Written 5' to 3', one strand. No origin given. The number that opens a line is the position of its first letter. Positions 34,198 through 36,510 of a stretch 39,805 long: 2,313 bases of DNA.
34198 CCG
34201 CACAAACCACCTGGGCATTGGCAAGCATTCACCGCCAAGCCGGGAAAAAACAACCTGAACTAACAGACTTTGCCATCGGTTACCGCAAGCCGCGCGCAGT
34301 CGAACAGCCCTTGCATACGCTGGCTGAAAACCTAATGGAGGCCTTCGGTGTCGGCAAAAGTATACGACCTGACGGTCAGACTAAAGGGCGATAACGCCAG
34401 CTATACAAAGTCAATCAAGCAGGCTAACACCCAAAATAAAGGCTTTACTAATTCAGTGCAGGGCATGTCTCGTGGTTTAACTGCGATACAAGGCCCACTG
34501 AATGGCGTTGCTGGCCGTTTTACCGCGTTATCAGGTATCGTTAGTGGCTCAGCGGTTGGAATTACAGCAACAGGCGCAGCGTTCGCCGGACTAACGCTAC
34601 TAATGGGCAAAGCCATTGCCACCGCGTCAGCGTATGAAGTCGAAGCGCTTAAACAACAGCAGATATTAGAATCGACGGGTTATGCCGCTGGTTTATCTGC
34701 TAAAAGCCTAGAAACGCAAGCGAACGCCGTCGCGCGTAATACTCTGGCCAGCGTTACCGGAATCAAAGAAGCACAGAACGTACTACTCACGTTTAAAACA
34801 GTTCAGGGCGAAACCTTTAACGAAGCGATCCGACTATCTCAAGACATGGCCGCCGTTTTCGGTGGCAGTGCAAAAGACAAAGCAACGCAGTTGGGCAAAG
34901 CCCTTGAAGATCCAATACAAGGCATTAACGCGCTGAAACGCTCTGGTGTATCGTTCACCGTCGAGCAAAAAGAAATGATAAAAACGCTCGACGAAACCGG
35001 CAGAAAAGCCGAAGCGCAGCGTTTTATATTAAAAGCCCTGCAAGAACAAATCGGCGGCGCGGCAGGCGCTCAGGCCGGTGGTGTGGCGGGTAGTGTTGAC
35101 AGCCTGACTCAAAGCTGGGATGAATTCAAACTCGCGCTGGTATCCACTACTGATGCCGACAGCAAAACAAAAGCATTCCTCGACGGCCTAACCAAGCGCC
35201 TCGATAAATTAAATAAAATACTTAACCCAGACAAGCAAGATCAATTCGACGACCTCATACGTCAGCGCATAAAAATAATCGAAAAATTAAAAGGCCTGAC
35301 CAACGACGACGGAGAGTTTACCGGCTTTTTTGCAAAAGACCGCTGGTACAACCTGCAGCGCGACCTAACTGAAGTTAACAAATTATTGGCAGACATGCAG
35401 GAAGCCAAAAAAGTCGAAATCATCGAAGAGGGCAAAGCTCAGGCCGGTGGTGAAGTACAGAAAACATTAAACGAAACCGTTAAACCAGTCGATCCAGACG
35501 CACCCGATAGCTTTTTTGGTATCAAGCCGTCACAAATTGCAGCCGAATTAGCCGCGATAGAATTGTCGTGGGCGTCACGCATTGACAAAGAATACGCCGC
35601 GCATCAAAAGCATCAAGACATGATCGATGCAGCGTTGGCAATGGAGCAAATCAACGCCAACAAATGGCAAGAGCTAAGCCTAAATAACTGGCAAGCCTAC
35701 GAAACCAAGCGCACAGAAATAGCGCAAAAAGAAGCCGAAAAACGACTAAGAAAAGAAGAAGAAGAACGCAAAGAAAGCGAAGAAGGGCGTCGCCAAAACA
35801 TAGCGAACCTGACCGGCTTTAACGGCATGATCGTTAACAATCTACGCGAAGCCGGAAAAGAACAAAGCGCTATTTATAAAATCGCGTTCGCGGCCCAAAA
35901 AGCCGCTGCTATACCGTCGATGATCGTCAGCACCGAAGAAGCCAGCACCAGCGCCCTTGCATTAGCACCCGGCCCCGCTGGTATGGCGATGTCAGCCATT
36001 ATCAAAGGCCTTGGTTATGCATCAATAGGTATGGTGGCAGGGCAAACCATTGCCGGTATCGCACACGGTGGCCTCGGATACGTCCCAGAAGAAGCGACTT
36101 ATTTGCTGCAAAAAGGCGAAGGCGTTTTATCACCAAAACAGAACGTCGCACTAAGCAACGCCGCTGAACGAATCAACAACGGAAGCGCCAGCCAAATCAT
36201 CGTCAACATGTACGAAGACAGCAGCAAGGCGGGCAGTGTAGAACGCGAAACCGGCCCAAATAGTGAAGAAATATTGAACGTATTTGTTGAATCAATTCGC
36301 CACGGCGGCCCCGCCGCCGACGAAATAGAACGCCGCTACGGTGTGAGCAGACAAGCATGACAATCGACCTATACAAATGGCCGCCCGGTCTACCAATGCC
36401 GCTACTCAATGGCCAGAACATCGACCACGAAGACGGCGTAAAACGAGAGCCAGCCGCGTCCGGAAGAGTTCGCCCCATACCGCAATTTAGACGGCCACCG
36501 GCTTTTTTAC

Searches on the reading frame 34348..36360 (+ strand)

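Call 35: search_protein_families(library=phrogs, proteins=[window:34348-36360:+], max_evalue=0.001)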
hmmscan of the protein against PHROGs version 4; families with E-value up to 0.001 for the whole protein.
window:34348-36360:+ (670 aa): 13 families
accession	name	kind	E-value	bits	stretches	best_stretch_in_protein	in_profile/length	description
phrog_27166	-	tail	4.9e-26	92.2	1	56-262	46-243/751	tail length tape measure protein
phrog_1506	-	tail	8.1e-25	88.1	1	416-622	1025-1231/1269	tail length tape measure protein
phrog_26084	-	tail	3.5e-16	59.4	1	69-288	248-469/1263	tail length tape measure protein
phrog_1538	-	tail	5.1e-13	49.6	2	296-570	437-707/811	tail length tape measure protein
phrog_24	-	tail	1.8e-12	47.3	1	47-483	289-654/1151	tail length tape measure protein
phrog_2854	-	tail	3.6e-12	46.8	1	511-669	683-853/855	tail length tape measure protein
phrog_21845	-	tail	8.4e-10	39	1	416-576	374-540/764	tail length tape measure protein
phrog_9483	-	tail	9.3e-09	35.3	1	356-580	386-598/657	tail length tape measure protein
phrog_13674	-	tail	1.3e-08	34.9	1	429-615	532-715/764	tail length tape measure protein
phrog_21688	-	unknown function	1.7e-08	35.6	1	551-604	6-59/127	-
phrog_20905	-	tail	6.1e-08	32.5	1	492-624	430-565/611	tail length tape measure protein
phrog_20739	-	tail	7.5e-08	33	1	53-292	54-285/336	tail length tape measure protein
phrog_10539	-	unknown function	0.0001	22.8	1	566-604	104-142/182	-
